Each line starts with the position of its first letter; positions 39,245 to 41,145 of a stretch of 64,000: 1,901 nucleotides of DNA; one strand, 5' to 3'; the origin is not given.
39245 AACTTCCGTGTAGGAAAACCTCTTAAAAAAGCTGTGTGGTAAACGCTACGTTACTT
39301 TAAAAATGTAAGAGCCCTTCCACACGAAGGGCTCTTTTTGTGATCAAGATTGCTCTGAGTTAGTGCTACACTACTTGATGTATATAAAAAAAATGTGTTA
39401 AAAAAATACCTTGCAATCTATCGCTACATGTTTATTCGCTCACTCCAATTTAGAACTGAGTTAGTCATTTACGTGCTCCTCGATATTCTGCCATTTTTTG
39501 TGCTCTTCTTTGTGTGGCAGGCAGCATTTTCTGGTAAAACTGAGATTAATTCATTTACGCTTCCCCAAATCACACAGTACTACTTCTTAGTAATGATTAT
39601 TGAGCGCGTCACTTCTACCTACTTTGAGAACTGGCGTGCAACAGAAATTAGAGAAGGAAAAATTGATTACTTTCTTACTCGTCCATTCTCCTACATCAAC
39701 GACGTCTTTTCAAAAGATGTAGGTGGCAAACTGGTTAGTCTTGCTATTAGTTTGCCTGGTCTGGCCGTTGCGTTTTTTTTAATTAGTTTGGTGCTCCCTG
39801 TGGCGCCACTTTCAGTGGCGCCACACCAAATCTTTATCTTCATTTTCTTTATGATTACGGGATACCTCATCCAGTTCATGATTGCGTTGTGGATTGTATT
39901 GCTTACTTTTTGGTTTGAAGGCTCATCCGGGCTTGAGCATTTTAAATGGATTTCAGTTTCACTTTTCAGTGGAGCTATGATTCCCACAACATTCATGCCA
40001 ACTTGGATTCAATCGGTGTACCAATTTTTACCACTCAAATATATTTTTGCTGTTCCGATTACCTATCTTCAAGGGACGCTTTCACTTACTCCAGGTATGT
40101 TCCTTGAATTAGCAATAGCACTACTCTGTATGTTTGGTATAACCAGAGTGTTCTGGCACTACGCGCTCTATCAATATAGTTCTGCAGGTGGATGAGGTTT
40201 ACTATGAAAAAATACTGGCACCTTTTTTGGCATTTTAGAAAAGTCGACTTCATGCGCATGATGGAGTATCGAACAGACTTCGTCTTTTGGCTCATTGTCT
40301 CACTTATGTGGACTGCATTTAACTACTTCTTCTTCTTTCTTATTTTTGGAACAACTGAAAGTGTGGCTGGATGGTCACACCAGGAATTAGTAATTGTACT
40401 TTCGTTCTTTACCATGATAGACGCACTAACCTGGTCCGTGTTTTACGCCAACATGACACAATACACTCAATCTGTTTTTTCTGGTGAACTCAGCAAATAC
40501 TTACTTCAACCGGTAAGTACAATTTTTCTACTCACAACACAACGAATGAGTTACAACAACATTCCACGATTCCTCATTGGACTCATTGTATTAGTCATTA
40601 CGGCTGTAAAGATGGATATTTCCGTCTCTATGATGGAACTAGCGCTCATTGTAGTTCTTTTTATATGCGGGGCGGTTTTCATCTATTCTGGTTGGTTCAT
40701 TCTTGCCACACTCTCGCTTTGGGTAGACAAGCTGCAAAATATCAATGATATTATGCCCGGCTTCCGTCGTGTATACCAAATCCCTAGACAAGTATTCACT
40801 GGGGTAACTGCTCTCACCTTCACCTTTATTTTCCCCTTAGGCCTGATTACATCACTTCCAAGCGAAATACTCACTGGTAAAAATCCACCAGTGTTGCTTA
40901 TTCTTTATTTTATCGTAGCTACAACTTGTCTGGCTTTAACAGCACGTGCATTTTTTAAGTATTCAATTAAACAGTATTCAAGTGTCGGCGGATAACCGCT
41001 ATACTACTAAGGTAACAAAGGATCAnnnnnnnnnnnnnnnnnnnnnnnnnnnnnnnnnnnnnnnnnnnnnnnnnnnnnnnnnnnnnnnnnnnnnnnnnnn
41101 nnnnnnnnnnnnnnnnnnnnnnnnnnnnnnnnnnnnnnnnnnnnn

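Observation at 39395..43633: ABC-2 exporter locus with four paralogous permease genes surrounding a single ATPase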

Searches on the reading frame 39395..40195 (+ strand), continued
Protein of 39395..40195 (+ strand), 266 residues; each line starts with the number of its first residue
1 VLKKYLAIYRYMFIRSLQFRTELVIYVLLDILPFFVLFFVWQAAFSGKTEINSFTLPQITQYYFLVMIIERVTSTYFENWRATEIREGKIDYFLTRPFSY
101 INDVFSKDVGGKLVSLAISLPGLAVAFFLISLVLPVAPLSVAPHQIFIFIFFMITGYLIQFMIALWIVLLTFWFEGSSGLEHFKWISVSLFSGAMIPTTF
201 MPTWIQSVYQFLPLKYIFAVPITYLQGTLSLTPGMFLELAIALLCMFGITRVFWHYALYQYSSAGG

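Call 65: find_homologous_proteins(query=A3, max_evalue=1e-10)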
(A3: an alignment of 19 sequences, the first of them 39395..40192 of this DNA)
Query A3 (19 sequences) (266 aa, profile of the alignment): 440 proteins with E <= 1e-10 among 8000 candidates; the best 120 are listed.
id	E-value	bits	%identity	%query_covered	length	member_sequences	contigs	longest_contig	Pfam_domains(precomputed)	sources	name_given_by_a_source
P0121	8.5e-76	273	100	100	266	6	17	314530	PF06182.18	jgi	-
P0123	5.9e-75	270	76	100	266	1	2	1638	PF06182.18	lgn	-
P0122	4.1e-72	261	83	100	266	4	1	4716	PF06182.18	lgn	-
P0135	1.5e-69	253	52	100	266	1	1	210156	PF06182.18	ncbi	-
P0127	2.1e-69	252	68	100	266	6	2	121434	PF06182.18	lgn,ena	-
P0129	9.4e-69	250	64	100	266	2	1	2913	PF06182.18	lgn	-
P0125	1.1e-68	250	69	100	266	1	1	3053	PF06182.18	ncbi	-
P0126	1.3e-68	250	71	100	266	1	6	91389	PF06182.18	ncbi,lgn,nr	ncbi:MAG: ABC-2 family transporter protein [Pseudomonadales bacterium]|nr:ABC-2 family transporter p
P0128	1.7e-68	249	67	100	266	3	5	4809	PF06182.18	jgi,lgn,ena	-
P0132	1.7e-68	249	60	100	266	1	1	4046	PF01061.30,PF06182.18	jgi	jgi:ABC-2 type transport system permease protein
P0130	6.1e-67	244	65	96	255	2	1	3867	PF06182.18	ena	-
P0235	1.4e-66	243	24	86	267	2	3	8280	PF06182.18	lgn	-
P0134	1.6e-66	243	56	96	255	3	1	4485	PF06182.18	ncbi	-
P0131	1.9e-66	243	64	96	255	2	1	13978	PF06182.18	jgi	jgi:ABC-2 type transport system permease protein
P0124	5.3e-66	241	76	96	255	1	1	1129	PF06182.18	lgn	-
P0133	1.7e-65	239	55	100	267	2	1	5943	PF06182.18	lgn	-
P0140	3.5e-65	238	51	96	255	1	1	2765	PF06182.18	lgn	-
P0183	4.4e-65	238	43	100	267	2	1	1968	PF06182.18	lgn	-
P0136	2.8e-64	235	55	96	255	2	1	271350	PF06182.18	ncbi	-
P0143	5.2e-64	235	53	96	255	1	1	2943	PF06182.18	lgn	-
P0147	6.0e-64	234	53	96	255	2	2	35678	PF06182.18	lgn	-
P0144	6.8e-64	234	53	96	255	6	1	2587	PF06182.18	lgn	-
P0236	8.1e-64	234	22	99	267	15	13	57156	PF01061.30,PF06182.18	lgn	-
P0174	1.3e-63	233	45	100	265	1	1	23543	PF06182.18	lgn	-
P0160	2.2e-63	232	48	100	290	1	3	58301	PF06182.18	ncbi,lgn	-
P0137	2.8e-63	232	54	96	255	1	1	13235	PF06182.18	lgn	-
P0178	3.1e-63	232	45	100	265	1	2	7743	PF06182.18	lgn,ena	-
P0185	9.1e-63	230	43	100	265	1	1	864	PF06182.18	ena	-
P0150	1.2e-62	230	51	96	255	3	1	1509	PF06182.18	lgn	-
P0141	1.3e-62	230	53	96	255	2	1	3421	PF06182.18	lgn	-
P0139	1.8e-62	229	53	96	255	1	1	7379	PF06182.18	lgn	-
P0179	3.1e-62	229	45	100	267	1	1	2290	PF06182.18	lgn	-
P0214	6.8e-62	228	39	99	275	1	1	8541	PF06182.18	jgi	jgi:ABC-2 type transport system permease protein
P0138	1.5e-61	227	55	96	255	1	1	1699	PF06182.18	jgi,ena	-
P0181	2.1e-61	226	44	100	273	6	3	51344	PF06182.18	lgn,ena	-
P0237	2.2e-61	226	22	99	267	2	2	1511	PF06182.18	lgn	-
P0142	3.8e-61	225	54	96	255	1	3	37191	PF06182.18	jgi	jgi:ABC-2 type transport system permease protein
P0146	4.2e-61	225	52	96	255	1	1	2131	PF06182.18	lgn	-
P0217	4.2e-61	225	41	100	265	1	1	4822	PF06182.18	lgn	-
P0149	4.6e-61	225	53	96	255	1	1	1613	PF06182.18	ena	-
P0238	4.8e-61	225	22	99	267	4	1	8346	PF06182.18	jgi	jgi:ABC-2 type transport system permease protein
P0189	8.4e-61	224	44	99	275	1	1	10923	PF06182.18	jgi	jgi:ABC-2 type transport system permease protein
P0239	1.1e-60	224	24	99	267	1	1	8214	PF01061.30,PF06182.18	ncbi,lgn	-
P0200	1.2e-60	224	42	99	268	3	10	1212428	PF06182.18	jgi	jgi:ABC-2 type transport system permease protein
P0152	1.3e-60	223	53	96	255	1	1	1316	PF06182.18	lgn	-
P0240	1.9e-60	223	25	99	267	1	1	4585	PF06182.18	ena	-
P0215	1.9e-60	223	43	100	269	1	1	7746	PF06182.18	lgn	-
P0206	2.0e-60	223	42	100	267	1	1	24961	PF06182.18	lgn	-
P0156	2.2e-60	223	50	96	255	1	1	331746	PF06182.18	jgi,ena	jgi:ABC-2 type transport system permease protein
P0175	2.4e-60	223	44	100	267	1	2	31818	PF06182.18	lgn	-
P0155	3.5e-60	222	53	96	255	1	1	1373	PF06182.18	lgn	-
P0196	3.8e-60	222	41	100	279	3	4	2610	PF06182.18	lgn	-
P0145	7.3e-60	221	51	96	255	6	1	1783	PF06182.18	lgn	-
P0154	7.4e-60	221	52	96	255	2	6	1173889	PF06182.18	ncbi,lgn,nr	ncbi:MAG: ABC transporter permease [Patescibacteria group bacterium]|nr:MAG: ABC transporter permeas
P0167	7.5e-60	221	50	96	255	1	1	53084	PF06182.18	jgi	jgi:ABC-2 type transport system permease protein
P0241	8.0e-60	221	23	99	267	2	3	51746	PF06182.18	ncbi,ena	-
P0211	8.0e-60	221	41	99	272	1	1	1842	PF06182.18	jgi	jgi:ABC-2 type transport system permease protein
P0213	1.0e-59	220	43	100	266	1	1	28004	PF06182.18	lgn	-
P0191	1.1e-59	220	41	100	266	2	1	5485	PF06182.18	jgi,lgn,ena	-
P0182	1.1e-59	220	45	100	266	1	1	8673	PF01061.30,PF06182.18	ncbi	-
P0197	1.2e-59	220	42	100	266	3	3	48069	PF06182.18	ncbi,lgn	-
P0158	1.2e-59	220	50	96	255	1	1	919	PF06182.18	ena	-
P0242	1.5e-59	220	22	99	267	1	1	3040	PF06182.18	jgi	jgi:ABC-2 type transport system permease protein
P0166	1.5e-59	220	50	96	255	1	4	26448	PF06182.18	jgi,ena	-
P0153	1.6e-59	220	53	96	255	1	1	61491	PF06182.18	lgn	-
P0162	1.7e-59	220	52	96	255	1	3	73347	PF06182.18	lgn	-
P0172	2.0e-59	220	51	96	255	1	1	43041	PF06182.18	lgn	-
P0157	3.0e-59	219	51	96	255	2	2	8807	PF06182.18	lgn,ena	-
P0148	3.4e-59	219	53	96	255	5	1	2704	PF06182.18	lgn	-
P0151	4.7e-59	218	51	96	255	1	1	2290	PF06182.18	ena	-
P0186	5.2e-59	218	41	100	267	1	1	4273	PF06182.18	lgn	-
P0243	5.9e-59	218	22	99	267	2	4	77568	PF06182.18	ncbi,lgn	-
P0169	6.0e-59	218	51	96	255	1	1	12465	PF06182.18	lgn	-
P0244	8.4e-59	217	23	99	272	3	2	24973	PF06182.18,PF12698.14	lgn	-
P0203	8.7e-59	217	42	100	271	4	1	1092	PF06182.18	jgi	jgi:ABC-2 type transport system permease protein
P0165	9.0e-59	217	51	96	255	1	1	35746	PF06182.18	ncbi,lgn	-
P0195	1.0e-58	217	41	94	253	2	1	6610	PF06182.18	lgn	-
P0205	1.1e-58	217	41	100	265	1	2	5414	PF06182.18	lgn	-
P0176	1.2e-58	217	44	100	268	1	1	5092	PF06182.18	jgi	jgi:ABC-2 type transport system permease protein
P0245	1.2e-58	217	21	99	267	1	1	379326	PF06182.18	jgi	jgi:ABC-2 type transport system permease protein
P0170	1.2e-58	217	53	96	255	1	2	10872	PF06182.18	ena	-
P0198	1.2e-58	217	40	100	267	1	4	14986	PF06182.18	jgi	jgi:ABC-2 type transport system permease protein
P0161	1.3e-58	217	51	96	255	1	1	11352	PF06182.18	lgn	-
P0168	2.0e-58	216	51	96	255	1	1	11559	PF06182.18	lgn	-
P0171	2.1e-58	216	51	96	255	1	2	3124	PF06182.18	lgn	-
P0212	2.3e-58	216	39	100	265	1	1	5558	PF06182.18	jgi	jgi:ABC-2 type transport system permease protein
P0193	2.7e-58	216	43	100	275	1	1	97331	PF06182.18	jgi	jgi:ABC-2 type transport system permease protein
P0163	2.7e-58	216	52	96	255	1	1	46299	PF06182.18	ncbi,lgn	-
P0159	3.1e-58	216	53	96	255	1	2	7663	PF06182.18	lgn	-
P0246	3.5e-58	215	21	99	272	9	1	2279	PF06182.18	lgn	-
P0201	1.3e-57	214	43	99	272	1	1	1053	PF06182.18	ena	-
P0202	1.8e-57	213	40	99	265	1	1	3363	PF06182.18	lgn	-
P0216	2.2e-57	213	39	99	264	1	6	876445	PF01061.30,PF06182.18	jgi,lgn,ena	-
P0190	2.7e-57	213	41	100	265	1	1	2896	PF06182.18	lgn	-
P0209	4.8e-57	212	45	99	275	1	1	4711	PF06182.18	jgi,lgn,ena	-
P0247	5.6e-57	211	25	99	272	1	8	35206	PF06182.18,PF12698.14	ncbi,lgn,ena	-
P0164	9.6e-57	211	52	96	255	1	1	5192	PF06182.18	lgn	-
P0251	1.9e-56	210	23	99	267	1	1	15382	PF06182.18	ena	-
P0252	2.9e-56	209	25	99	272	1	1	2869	PF01061.30,PF06182.18,PF12698.14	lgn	-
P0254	3.1e-56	209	21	84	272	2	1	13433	PF06182.18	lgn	-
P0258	6.2e-56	208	22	99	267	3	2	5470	PF01061.30,PF06182.18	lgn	-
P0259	6.9e-56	208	23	99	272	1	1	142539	PF01061.30,PF12698.14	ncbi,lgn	-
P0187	7.7e-56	208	43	97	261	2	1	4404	PF06182.18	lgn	-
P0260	1.2e-55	207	24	99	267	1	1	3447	PF06182.18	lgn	-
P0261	1.3e-55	207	23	99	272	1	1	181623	PF01061.30,PF06182.18,PF12698.14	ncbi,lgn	ncbi:MAG: ABC-2 family transporter protein [Pseudobdellovibrio sp.]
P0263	1.4e-55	207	24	99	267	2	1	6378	PF06182.18,PF12698.14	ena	-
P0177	1.4e-55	207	45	100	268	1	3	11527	PF01061.30,PF06182.18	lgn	-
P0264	2.0e-55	206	21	99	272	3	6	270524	PF06182.18,PF12698.14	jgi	-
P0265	3.1e-55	206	23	99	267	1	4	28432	PF06182.18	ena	-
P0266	3.5e-55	206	23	99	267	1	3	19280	PF06182.18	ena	-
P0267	3.8e-55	206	24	99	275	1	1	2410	PF06182.18,PF12698.14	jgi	jgi:ABC-2 type transport system permease protein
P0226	3.8e-55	206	37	99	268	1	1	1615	PF06182.18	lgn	-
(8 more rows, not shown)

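Call 66: find_encoding_contigs(protein=P0245, flank=5000, max_places=1)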
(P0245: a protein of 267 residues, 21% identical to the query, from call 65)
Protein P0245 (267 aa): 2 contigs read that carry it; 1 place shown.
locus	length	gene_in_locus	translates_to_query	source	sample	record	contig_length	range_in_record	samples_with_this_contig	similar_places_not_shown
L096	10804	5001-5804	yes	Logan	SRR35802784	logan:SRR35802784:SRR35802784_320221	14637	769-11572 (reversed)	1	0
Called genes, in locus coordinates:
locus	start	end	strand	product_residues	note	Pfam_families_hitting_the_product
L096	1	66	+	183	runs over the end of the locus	PF14819:QueF_N (faint), PF14489:QueF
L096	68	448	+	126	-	PF01152:Bac_globin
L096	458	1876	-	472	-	PF08245:Mur_ligase_M, PF02875:Mur_ligase_C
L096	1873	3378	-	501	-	PF01225:Mur_ligase (weak), PF08245:Mur_ligase_M, PF02875:Mur_ligase_C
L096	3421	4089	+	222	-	PF02230:Abhydrolase_2, PF03959:FSH1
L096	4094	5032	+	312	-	PF00005:ABC_tran, PF13304:AAA_21 (faint)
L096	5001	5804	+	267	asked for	PF06182:ABC2_membrane_6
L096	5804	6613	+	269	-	PF06182:ABC2_membrane_6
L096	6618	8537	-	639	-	PF03717:PBP_dimer, PF00905:Transpeptidase, PF03793:PASTA (weak)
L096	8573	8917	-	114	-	-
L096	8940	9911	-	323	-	PF01795:Methyltransf_5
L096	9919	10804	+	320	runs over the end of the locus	-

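Call 67: find_encoding_contigs(protein=P0264, flank=5000, max_places=1)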
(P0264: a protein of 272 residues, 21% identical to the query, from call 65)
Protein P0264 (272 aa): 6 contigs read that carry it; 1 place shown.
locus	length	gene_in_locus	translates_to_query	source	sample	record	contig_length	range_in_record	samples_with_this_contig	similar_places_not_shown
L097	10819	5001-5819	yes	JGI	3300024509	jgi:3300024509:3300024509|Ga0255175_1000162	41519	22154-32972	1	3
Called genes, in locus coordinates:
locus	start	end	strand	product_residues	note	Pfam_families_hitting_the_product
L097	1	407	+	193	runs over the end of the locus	PF14489:QueF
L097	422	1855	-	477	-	PF08245:Mur_ligase_M, PF02875:Mur_ligase_C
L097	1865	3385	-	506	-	PF01225:Mur_ligase, PF08245:Mur_ligase_M, PF02875:Mur_ligase_C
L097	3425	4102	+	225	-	PF02230:Abhydrolase_2, PF00561:Abhydrolase_1 (faint), PF03959:FSH1, PF12146:Hydrolase_4 (faint)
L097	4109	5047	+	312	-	PF00005:ABC_tran, PF13304:AAA_21 (faint)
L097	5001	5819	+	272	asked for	PF06182:ABC2_membrane_6, PF12698:ABC2_membrane_3 (weak)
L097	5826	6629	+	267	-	PF06182:ABC2_membrane_6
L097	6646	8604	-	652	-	PF03717:PBP_dimer, PF00905:Transpeptidase, PF03793:PASTA (faint)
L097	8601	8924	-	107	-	-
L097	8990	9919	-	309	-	PF01795:Methyltransf_5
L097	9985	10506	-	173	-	-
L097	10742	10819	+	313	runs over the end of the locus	-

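Call 68: find_encoding_contigs(protein=P0259, flank=5000, max_places=1)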
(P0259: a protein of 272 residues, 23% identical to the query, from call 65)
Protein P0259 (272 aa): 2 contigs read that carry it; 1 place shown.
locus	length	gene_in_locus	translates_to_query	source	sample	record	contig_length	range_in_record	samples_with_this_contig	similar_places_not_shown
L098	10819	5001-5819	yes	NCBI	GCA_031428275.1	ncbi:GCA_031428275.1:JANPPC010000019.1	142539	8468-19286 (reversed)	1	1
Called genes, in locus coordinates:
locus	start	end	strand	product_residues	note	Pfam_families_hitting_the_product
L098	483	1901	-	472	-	PF08245:Mur_ligase_M, PF02875:Mur_ligase_C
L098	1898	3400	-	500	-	PF01225:Mur_ligase, PF08245:Mur_ligase_M, PF02875:Mur_ligase_C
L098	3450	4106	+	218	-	PF02230:Abhydrolase_2, PF03959:FSH1, PF00561:Abhydrolase_1 (faint)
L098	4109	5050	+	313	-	PF00005:ABC_tran, PF13304:AAA_21 (weak)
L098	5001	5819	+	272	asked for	PF01061:ABC2_membrane (weak), PF12698:ABC2_membrane_3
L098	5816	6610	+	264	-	PF06182:ABC2_membrane_6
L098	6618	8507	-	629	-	PF03717:PBP_dimer, PF00905:Transpeptidase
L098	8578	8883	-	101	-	-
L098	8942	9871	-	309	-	PF01795:Methyltransf_5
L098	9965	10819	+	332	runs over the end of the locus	-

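Call 69: find_encoding_contigs(protein=P0236, flank=5000, max_places=1)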
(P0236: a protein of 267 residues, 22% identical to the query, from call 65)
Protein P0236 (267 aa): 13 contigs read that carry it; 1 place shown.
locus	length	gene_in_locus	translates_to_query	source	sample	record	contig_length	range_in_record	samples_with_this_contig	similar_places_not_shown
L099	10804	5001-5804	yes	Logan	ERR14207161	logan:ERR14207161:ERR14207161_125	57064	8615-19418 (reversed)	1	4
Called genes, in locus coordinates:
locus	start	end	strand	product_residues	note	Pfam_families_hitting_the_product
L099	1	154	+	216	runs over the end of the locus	PF00775:Dioxygenase_C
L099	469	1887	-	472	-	PF08245:Mur_ligase_M, PF02875:Mur_ligase_C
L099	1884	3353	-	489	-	PF01225:Mur_ligase (weak), PF08245:Mur_ligase_M, PF02875:Mur_ligase_C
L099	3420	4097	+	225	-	PF02230:Abhydrolase_2, PF03959:FSH1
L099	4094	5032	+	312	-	PF00005:ABC_tran, PF13304:AAA_21 (faint)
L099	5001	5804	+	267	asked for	PF01061:ABC2_membrane (faint), PF06182:ABC2_membrane_6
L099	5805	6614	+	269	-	PF06182:ABC2_membrane_6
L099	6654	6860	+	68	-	-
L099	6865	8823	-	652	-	PF03717:PBP_dimer, PF00905:Transpeptidase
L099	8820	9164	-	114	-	-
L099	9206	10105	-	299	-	PF01795:Methyltransf_5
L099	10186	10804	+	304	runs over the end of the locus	-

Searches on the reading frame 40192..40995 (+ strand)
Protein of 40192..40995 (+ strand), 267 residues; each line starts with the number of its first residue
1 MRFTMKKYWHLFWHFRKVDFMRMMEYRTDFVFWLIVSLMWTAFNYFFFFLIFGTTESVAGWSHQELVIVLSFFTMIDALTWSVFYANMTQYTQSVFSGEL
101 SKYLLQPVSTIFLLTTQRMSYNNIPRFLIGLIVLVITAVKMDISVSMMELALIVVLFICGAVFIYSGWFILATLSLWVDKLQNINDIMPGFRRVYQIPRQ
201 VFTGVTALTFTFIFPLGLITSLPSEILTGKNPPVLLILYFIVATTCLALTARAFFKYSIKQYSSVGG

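Call 3: search_protein_families(library=pfam, proteins=[window:40192-40995:+], max_evalue=0.1)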
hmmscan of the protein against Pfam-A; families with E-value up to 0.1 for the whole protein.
window:40192-40995:+ (267 aa): 1 family
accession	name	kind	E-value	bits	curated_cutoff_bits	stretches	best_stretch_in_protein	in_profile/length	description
PF06182.17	ABC2_membrane_6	-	2.5e-41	142.4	22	1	38-266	1-229/229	ABC-2 family transporter protein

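Call 4: search_protein_families(library=ncbifam, proteins=[window:40192-40995:+], max_evalue=0.1)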
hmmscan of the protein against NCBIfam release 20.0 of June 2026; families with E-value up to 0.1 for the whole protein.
window:40192-40995:+ (267 aa): 0 families

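Call 21: search_solved_structures(query=A2, max_evalue=1)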
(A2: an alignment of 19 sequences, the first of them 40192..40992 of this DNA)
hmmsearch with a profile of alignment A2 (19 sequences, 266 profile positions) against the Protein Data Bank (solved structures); distinct sequences matched with E-value up to 1: 0.
